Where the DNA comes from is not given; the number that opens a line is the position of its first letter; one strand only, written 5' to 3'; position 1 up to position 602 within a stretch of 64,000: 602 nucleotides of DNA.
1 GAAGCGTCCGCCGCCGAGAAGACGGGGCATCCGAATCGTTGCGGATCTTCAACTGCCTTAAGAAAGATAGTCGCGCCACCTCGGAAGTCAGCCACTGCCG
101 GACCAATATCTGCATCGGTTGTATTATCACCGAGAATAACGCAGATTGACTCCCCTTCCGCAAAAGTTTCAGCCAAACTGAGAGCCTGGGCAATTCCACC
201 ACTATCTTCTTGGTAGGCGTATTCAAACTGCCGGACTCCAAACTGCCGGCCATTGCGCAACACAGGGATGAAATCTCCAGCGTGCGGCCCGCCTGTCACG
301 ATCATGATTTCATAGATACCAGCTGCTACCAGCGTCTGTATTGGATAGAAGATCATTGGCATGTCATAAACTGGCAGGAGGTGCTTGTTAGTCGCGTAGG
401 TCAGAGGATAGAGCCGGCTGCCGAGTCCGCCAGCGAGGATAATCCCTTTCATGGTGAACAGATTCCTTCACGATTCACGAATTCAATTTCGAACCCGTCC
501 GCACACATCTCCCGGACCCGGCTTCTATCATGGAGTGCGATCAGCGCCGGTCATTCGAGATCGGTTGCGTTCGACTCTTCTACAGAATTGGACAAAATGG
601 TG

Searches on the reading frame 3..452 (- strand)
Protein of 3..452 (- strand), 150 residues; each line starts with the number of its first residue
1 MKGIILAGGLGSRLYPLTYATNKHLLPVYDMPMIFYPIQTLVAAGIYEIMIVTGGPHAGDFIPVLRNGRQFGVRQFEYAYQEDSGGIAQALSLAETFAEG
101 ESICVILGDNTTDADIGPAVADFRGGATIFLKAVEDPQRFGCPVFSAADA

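Call 10: search_protein_families(library=pfam, proteins=[window:3-452:-])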
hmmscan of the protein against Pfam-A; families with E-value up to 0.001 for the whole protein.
window:3-452:- (150 aa): 2 families
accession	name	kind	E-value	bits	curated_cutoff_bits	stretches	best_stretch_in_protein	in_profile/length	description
PF00483.29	NTP_transferase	-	4e-27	95.8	21.2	1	2-142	1-148/245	Nucleotidyl transferase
PF12804.13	NTP_transf_3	-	2.8e-09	37.8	27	1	3-109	1-95/160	MobA-like NTP transferase domain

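Call 11: search_protein_families(library=ncbifam, proteins=[window:3-452:-])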
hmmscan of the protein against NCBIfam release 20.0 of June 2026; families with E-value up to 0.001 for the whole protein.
window:3-452:- (150 aa): 24 families
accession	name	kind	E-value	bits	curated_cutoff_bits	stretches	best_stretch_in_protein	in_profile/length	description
TIGR01207.1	rmlA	equivalog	7.4e-38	130.3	360.65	1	2-145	1-147/286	glucose-1-phosphate thymidylyltransferase RfbA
TIGR01208.1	rmlA_long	equivalog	6e-33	114.2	320.25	1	2-146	1-147/353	glucose-1-phosphate thymidylyltransferase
NF012024.0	PRK15480.1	equivalog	1e-31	110.2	588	1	2-145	5-151/292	glucose-1-phosphate thymidylyltransferase RfbA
TIGR03992.1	Arch_glmU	subfamily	6.2e-20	71.4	292.1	1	1-142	1-138/393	bifunctional sugar-1-phosphate nucleotidylyltransferase/acetyltransferase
NF041313.1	UDPGP_AglF_Halo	equivalog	1.4e-17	63.9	400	1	1-124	1-120/234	UTP--glucose-1-phosphate uridylyltransferase AglF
NF045761.1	NAMPUrTaseMurU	equivalog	5.6e-17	62.4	250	1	1-116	1-114/226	N-acetylmuramate alpha-1-phosphate uridylyltransferase MurU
NF052502.1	man1P_GTase_Rv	exception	3.6e-14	52.4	440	1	3-142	3-143/352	mannose-1-phosphate guanylyltransferase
TIGR01099.1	galU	equivalog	4.7e-14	52.6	326.8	1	1-54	2-55/261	UTP--glucose-1-phosphate uridylyltransferase GalU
NF041173.1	Sug_nt_acttase_Thmprot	equivalog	2.4e-11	43.2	600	1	1-142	1-137/405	bifunctional sugar-1-phosphate nucleotidylyltransferase/acetyltransferase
NF007516.0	PRK10122.1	equivalog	3.9e-10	39.3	534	1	2-54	5-57/297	UTP--glucose-1-phosphate uridylyltransferase GalF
TIGR01105.1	galF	equivalog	2.3e-09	36.9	659.2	1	2-54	5-57/297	GalU regulator GalF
NF009928.0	PRK13389.1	equivalog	4.7e-09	35.8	548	1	2-54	10-62/302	UTP--glucose-1-phosphate uridylyltransferase GalU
TIGR02623.1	G1P_cyt_trans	equivalog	3.5e-07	29.9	300.25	0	1-54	1-54/255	glucose-1-phosphate cytidylyltransferase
NF049965.1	GlMnHpPGnyltfHddC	equivalog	2.7e-05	23.9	300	1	1-142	1-137/221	D-glycero-D-manno-heptose 1-phosphate guanosyltransferase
NF010935.0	PRK14355.1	equivalog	4.1e-05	22.4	718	1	3-104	6-98/459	bifunctional UDP-N-acetylglucosamine diphosphorylase/glucosamine-1-phosphate N-acetyltransferase GlmU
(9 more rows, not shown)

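Call 60: find_related_loci(query=window:3-452:-, collection=metagenome_contigs, flank=10000)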
Query window:3-452:- (150 aa) in metagenome_contigs; peptide patterns used: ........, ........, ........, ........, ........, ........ (x = any residue, [..] = any of these).
600 stretches matched a pattern (row limit reached: there are more); 541 encode a relative of the query (tblastn E <= 1e-3); the best 80 are kept; 80 distinct loci.
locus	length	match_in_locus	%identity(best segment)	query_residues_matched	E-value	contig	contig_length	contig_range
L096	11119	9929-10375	84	1-149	1e-83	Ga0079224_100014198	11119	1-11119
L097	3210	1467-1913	84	1-149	7e-84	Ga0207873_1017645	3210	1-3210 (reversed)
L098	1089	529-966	83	1-146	7e-85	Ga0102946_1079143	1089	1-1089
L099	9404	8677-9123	78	1-149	3e-77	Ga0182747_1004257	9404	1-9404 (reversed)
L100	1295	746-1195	76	1-150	1e-81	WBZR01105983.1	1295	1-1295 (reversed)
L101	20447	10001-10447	77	1-149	6e-76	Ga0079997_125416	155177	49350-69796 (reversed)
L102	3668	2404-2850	77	1-149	7e-76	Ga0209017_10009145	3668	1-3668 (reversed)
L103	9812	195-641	77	1-149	1e-75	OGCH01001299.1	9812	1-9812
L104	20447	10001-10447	77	1-149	2e-75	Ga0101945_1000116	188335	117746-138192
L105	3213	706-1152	77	1-149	4e-75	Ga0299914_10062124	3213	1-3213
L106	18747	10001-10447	77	1-149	7e-77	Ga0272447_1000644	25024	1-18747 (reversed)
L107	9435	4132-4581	71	1-150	2e-74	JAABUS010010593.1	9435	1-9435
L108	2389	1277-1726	71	1-150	1e-75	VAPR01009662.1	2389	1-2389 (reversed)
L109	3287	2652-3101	75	1-150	3e-74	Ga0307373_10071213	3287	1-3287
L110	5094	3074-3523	75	1-150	2e-73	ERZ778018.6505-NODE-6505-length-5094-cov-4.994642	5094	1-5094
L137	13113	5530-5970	72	1-147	3e-70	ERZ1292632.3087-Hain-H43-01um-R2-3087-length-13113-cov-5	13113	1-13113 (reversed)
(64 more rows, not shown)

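Call 64: search_protein_families(library=ncbifam, proteins=[L097:1467-2237:+, L097:222-1022:-, L097:2409-3095:-, L101:10790-12940:+, L101:8779-9423:-], max_evalue=0.00001)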
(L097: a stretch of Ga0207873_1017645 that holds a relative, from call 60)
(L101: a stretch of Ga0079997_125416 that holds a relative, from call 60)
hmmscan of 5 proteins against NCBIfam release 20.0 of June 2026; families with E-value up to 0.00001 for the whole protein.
L097:1467-2237:+ (256 aa): 20 families
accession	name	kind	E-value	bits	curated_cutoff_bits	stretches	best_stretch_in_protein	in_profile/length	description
TIGR01207.1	rmlA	equivalog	1.3e-69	234.5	360.65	1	2-233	1-235/286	glucose-1-phosphate thymidylyltransferase RfbA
TIGR01208.1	rmlA_long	equivalog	2e-59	201.3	320.25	1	2-233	1-233/353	glucose-1-phosphate thymidylyltransferase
NF012024.0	PRK15480.1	equivalog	1.3e-55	188.6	588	1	2-235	5-241/292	glucose-1-phosphate thymidylyltransferase RfbA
TIGR03992.1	Arch_glmU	subfamily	2.9e-42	144.9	292.1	1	1-232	1-225/393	bifunctional sugar-1-phosphate nucleotidylyltransferase/acetyltransferase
NF041313.1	UDPGP_AglF_Halo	equivalog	4.8e-36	124.4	400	1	1-231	1-231/234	UTP--glucose-1-phosphate uridylyltransferase AglF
NF041173.1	Sug_nt_acttase_Thmprot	equivalog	9.9e-31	107.1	600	1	1-238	1-231/405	bifunctional sugar-1-phosphate nucleotidylyltransferase/acetyltransferase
TIGR01099.1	galU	equivalog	6.9e-26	91.4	326.8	2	76-224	96-255/261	UTP--glucose-1-phosphate uridylyltransferase GalU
NF045761.1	NAMPUrTaseMurU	equivalog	4.3e-21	75.8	250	1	1-231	1-224/226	N-acetylmuramate alpha-1-phosphate uridylyltransferase MurU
NF052502.1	man1P_GTase_Rv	exception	5.8e-20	71.4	440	1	3-229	3-225/352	mannose-1-phosphate guanylyltransferase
NF007516.0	PRK10122.1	equivalog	2.7e-13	49.7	534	1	2-54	5-57/297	UTP--glucose-1-phosphate uridylyltransferase GalF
NF003670.0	PRK05293.1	equivalog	4.2e-13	49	470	1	3-231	7-255/382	glucose-1-phosphate adenylyltransferase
TIGR02091.1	glgC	equivalog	5.2e-13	48.8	424.9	1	128-231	144-256/364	glucose-1-phosphate adenylyltransferase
TIGR02623.1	G1P_cyt_trans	equivalog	5.8e-13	48.9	300.25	1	94-237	113-248/255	glucose-1-phosphate cytidylyltransferase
NF009928.0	PRK13389.1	equivalog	8.3e-13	48.1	548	1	2-54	10-62/302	UTP--glucose-1-phosphate uridylyltransferase GalU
TIGR01105.1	galF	equivalog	5.1e-12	45.6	659.2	1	2-54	5-57/297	GalU regulator GalF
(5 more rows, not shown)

L097:222-1022:- (266 aa): 0 families

L097:2409-3095:- (228 aa): 0 families

L101:10790-12940:+ (716 aa): 4 families
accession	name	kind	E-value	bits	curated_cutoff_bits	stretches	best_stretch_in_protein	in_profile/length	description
TIGR00456.1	argS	equivalog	7.3e-124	414.2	261.65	2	349-716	206-569/569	arginine--tRNA ligase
NF002446.0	PRK01611.3-3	equivalog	2.5e-101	339.9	399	2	303-716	207-636/636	arginine--tRNA ligase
NF002447.0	PRK01611.3-4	equivalog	7.9e-99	331.7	460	2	473-716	358-613/613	arginine--tRNA ligase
NF045898.1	ArgS_rel_codon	equivalog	3.7e-23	82.5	340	2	559-715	168-326/327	ArgS-related anticodon-binding protein NrtL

L101:8779-9423:- (214 aa): 3 families
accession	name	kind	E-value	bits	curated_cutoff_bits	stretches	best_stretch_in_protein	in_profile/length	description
TIGR04306.1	salvage_TenA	equivalog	2e-25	89.7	130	1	13-208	1-207/208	thiaminase II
NF011301.0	PRK14713.1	equivalog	3.5e-19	69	512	1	7-205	324-525/534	bifunctional hydroxymethylpyrimidine kinase/phosphomethylpyrimidine kinase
NF007070.0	PRK09517.1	equivalog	2.1e-12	46.2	761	1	16-203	557-746/755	multifunctional thiamine-phosphate pyrophosphorylase/synthase/phosphomethylpyrimidine kinase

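Call 66: search_solved_structures(query=L097:1467-2237:+, max_evalue=1e-15)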
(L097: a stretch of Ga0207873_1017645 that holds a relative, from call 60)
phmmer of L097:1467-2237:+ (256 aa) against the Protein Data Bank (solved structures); distinct sequences matched with E-value up to 1e-15: 33.
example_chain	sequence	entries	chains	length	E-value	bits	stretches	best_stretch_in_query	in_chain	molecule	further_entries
3hl3_A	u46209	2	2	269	3.7e-75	256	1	1-241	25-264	Glucose-1-phosphate thymidylyltransferase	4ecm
1mc3_A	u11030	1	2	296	9.1e-63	215.3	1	1-234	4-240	GLUCOSE-1-PHOSPHATE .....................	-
4ho0_A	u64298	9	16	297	4.4e-57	196.7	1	1-233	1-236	Glucose-1-phosphate thymidylyltransferase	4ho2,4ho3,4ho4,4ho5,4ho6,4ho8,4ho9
1h5r_A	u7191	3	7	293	2e-56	194.5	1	2-235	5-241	GLUCOSE-1-PHOSPHATE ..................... | Glucose-1-phosphate thymidylyltransferase 1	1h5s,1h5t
1h5r_B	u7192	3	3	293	2.4e-56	194.3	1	2-235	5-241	GLUCOSE-1-PHOSPHATE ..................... | Glucose-1-phosphate thymidylyltransferase 1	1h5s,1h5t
1h5s_A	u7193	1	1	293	8.7e-56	192.4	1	2-235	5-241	Glucose-1-phosphate thymidylyltransferase 1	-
5ify_A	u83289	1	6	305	1.2e-55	192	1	2-236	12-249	Glucose-1-phosphate thymidylyltransferase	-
1h5s_D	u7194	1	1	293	1.6e-55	191.6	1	2-235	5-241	Glucose-1-phosphate thymidylyltransferase 1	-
6n0u_A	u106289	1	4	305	1.4e-54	188.5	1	2-235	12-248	Glucose-1-phosphate thymidylyltransferase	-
5ids_A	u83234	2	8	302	1.7e-54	188.2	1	2-236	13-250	Glucose-1-phosphate thymidylyltransferase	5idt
1fxo_A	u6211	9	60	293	3.3e-54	187.3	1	2-236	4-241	GLUCOSE-1-PHOSPHATE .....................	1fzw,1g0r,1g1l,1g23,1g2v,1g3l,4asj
4arw_A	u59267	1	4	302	3.7e-54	187.1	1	2-236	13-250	GLUCOSE-1-PHOSPHATE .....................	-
3zlk_A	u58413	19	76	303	3.7e-54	187.1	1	2-236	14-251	GLUCOSE-1-PHOSPHATE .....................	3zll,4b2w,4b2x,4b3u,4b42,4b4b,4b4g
1iim_A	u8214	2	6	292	7.1e-54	186.2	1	2-235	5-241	glucose-1-phosphate thymidylyltransferase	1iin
3pkq_A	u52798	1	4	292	9.6e-54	185.7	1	2-235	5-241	Glucose-1-phosphate thymidylyltransferase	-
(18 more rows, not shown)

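Call 82: search_protein_families(library=pfam, proteins=[L137:40-2799:-, L137:2588-3250:-, L137:3527-3877:-, L137:4326-4676:+, L137:4807-5379:+, L137:5530-6255:+, L137:9691-10647:+, L137:11160-11816:-], max_evalue=0.001)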
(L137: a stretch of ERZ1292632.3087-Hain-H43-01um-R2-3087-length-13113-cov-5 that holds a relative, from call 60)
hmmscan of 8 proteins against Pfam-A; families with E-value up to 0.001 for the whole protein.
L137:40-2799:- (919 aa): 1 family
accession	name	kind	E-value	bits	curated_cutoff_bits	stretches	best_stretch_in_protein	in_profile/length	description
PF14528.11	LAGLIDADG_3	-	1.9e-13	50.9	22.5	1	318-412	2-82/82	LAGLIDADG-like domain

L137:2588-3250:- (220 aa): 0 families

L137:3527-3877:- (116 aa): 0 families

L137:4326-4676:+ (116 aa): 0 families

L137:4807-5379:+ (190 aa): 2 families
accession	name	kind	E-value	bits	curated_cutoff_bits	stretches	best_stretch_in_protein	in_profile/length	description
PF13580.11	SIS_2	-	8.7e-19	68.4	27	1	7-141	2-138/138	SIS domain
PF01380.27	SIS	-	2.3e-09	37.6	25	1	93-160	40-107/131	SIS domain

L137:5530-6255:+ (241 aa): 2 families
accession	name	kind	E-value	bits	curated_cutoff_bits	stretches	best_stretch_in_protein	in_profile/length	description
PF00483.29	NTP_transferase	-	2.2e-54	185.1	21.2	1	2-233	1-243/245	Nucleotidyl transferase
PF12804.13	NTP_transf_3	-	2.3e-10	41.3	27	1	3-109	1-95/160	MobA-like NTP transferase domain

L137:9691-10647:+ (318 aa): 3 families
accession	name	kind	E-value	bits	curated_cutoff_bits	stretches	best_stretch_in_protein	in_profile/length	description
PF00589.27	Phage_integrase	-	1.2e-21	77.7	27.1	1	135-306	6-170/172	Phage integrase family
PF02899.23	Phage_int_SAM_1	-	5.3e-12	46.3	22.3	1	31-106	9-82/83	Phage integrase, N-terminal SAM-like domain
PF13495.12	Phage_int_SAM_4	-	1.4e-08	35.4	27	1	34-108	12-83/85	Phage integrase, N-terminal SAM-like domain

L137:11160-11816:- (218 aa): 0 families
